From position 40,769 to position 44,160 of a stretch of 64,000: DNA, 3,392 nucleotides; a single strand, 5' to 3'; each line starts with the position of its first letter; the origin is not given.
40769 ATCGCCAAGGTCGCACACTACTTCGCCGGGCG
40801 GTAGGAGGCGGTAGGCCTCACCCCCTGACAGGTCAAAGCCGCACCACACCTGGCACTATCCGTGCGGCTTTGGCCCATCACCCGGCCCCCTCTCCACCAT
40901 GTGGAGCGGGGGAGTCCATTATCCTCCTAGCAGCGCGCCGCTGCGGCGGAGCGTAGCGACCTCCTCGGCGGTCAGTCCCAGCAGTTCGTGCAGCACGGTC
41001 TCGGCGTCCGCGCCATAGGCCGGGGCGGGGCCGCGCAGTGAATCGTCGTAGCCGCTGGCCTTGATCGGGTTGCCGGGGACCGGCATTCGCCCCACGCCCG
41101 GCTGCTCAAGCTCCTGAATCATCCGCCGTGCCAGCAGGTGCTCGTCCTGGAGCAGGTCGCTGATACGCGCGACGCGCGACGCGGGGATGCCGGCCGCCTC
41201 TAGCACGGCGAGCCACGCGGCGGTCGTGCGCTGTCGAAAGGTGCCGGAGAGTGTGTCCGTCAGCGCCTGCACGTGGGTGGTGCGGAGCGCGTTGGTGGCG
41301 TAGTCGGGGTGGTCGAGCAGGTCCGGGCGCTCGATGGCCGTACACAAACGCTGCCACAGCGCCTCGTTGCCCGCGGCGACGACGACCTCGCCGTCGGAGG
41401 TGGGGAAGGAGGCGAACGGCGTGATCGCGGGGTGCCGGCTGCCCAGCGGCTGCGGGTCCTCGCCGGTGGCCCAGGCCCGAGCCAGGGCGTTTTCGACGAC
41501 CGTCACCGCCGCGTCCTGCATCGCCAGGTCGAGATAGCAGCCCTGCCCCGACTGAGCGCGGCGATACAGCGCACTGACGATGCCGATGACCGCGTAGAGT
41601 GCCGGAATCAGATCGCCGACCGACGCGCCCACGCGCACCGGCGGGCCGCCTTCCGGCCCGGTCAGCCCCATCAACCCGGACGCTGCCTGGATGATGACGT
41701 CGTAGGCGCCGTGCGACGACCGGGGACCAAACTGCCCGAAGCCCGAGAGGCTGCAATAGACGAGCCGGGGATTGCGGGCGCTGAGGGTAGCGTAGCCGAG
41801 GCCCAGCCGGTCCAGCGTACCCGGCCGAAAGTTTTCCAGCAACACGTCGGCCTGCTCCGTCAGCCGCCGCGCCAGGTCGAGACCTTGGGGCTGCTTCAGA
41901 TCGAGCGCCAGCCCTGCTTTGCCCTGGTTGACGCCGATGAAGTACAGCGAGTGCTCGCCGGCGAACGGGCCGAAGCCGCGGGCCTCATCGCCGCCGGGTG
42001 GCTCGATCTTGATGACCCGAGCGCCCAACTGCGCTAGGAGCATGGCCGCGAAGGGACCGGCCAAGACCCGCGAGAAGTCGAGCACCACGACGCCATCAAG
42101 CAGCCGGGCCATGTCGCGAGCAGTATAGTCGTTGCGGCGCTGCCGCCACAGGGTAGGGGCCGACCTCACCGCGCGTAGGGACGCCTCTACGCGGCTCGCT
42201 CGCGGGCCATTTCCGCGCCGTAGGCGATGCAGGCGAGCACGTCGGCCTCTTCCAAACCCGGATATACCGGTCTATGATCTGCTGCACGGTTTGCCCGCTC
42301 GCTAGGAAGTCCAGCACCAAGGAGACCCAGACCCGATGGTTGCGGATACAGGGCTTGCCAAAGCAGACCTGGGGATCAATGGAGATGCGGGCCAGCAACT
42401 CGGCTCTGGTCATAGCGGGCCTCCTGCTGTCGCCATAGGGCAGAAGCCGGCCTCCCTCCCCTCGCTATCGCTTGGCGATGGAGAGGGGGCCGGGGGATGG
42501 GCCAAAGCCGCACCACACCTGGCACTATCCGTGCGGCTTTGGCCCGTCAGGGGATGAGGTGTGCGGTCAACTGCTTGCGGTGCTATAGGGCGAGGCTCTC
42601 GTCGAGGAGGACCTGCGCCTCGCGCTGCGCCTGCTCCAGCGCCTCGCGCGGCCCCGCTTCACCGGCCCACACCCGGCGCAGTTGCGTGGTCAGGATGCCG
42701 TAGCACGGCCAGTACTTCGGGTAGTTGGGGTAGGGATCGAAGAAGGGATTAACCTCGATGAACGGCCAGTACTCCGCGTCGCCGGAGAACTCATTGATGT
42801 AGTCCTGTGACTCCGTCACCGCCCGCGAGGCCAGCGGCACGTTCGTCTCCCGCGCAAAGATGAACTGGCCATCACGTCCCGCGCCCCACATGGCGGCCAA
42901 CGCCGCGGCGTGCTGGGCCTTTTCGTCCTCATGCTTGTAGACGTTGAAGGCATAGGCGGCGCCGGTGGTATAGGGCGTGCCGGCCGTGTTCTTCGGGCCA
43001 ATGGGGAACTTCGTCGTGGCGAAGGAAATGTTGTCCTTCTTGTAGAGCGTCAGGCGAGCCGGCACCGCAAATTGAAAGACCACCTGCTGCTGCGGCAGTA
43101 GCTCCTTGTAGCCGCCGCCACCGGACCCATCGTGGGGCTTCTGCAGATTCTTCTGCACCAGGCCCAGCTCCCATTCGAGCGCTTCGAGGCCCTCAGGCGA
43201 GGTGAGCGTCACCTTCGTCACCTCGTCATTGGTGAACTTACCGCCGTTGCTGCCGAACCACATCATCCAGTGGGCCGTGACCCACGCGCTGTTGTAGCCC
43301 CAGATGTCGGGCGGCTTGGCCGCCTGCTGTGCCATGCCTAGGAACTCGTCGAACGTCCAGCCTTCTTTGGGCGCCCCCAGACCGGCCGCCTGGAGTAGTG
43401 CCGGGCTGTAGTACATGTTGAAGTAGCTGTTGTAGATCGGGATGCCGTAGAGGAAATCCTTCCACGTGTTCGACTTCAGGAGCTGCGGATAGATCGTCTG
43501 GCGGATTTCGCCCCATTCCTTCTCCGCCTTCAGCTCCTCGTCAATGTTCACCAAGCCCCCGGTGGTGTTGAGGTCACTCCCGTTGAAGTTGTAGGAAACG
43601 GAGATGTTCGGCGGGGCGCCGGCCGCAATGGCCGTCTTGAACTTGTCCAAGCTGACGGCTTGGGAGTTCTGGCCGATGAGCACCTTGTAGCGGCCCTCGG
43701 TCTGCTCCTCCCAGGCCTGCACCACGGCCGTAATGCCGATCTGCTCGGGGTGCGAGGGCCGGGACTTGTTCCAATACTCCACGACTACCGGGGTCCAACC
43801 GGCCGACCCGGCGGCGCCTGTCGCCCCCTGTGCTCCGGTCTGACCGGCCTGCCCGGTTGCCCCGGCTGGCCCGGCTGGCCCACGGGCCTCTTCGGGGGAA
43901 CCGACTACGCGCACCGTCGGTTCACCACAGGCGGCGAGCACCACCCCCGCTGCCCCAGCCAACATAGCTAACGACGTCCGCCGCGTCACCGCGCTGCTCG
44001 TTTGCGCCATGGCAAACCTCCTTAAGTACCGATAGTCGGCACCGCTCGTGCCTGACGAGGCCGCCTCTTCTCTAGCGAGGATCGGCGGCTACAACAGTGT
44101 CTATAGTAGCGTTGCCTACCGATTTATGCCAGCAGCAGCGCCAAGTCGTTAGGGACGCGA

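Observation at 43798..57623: Solute-binding lipoproteins carrying collagen-like (Gly-X-Y)9-10 tracts and VVEK-repeat stalks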

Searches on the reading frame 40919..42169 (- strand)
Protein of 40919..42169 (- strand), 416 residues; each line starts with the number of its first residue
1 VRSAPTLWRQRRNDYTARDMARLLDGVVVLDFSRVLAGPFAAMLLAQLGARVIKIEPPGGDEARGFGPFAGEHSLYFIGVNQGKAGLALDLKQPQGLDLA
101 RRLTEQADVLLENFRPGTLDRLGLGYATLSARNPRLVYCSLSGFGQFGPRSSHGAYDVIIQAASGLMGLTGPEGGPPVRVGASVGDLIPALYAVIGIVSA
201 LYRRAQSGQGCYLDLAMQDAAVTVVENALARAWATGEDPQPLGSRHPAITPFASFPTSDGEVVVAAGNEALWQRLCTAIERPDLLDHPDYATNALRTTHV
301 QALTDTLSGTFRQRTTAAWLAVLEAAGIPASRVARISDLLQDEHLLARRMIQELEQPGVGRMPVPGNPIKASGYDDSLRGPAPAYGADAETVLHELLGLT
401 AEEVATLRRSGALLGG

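Call 68: search_protein_families(library=pfam, proteins=[window:40919-42169:-], max_evalue=0.0001)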
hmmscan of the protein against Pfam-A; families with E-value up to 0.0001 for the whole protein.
window:40919-42169:- (416 aa): 1 family
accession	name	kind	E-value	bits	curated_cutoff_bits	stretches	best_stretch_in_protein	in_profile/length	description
PF02515.22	CoA_transf_3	-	9.6e-129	430.1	23.3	1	24-388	1-365/366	CoA-transferase family III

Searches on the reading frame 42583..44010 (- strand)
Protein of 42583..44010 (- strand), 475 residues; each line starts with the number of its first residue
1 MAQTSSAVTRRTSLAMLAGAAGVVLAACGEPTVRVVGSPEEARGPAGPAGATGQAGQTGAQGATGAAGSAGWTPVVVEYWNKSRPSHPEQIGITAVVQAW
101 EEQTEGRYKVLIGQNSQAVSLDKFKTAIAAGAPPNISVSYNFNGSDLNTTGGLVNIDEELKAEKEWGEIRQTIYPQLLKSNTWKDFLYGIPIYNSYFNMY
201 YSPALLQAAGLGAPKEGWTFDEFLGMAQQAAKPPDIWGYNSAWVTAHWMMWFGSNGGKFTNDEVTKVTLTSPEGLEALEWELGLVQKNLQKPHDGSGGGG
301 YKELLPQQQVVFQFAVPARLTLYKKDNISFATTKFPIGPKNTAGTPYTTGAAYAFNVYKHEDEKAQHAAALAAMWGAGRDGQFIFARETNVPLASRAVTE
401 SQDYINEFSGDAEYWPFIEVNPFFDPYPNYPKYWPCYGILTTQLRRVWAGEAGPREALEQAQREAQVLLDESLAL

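Call 4: search_protein_families(library=pfam, proteins=[window:42583-44010:-], max_evalue=0.01)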
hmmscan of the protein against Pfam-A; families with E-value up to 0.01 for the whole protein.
window:42583-44010:- (475 aa): 1 family
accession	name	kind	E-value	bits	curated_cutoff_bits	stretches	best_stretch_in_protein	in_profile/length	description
PF01391.23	Collagen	-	0.00056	20.1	27.2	1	43-71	30-58/60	Collagen triple helix repeat (20 copies)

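Call 26: search_protein_families(library=ncbifam, proteins=[window:42583-44010:-], max_evalue=1)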
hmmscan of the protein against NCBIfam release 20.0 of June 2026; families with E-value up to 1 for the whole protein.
window:42583-44010:- (475 aa): 3 families
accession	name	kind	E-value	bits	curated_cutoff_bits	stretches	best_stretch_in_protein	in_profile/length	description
TIGR03851.1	chitin_NgcE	equivalog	4.6e-05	22.5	399.65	1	128-232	88-195/450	N-acetylglucosamine/diacetylchitobiose ABC transporter substrate-binding protein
NF038329.2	gly_rich_SclB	equivalog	0.0011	18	325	1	42-71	166-195/442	LPXTG-anchored collagen-like adhesin Scl2/SclB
NF038330.1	adhesin_SclA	exception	0.0089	15.7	400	1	44-71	225-252/405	LPXTG-anchored collagen-like adhesin Scl1/SclA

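Call 61: list_cluster_members(proteins=[window:42583-44007:-, window:55383-56972:+, window:57297-58889:+])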
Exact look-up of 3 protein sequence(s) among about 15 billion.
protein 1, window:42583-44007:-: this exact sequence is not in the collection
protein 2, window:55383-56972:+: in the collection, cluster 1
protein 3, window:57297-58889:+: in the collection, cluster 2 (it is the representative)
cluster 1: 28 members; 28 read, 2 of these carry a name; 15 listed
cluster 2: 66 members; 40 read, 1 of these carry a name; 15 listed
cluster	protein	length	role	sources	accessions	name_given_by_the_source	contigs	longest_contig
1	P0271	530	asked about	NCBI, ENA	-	-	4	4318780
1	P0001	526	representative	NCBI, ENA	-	-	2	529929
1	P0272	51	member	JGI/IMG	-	hypothetical protein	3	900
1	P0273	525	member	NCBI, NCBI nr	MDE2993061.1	MAG: extracellular solute-binding protein [Chloroflexota bacterium] | extracellular solute-binding protein [Chloroflexota bacterium]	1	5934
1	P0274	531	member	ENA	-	-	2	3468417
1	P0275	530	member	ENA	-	-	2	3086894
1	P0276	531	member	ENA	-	-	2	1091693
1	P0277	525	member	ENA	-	-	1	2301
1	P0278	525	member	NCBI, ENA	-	-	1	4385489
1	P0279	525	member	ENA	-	-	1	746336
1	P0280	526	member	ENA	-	-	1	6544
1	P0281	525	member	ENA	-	-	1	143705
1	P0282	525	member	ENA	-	-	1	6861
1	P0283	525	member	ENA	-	-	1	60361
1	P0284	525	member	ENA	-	-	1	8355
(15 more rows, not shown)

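Call 76: list_cluster_members(proteins=[window:42586-43989:-, window:42586-43965:-])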
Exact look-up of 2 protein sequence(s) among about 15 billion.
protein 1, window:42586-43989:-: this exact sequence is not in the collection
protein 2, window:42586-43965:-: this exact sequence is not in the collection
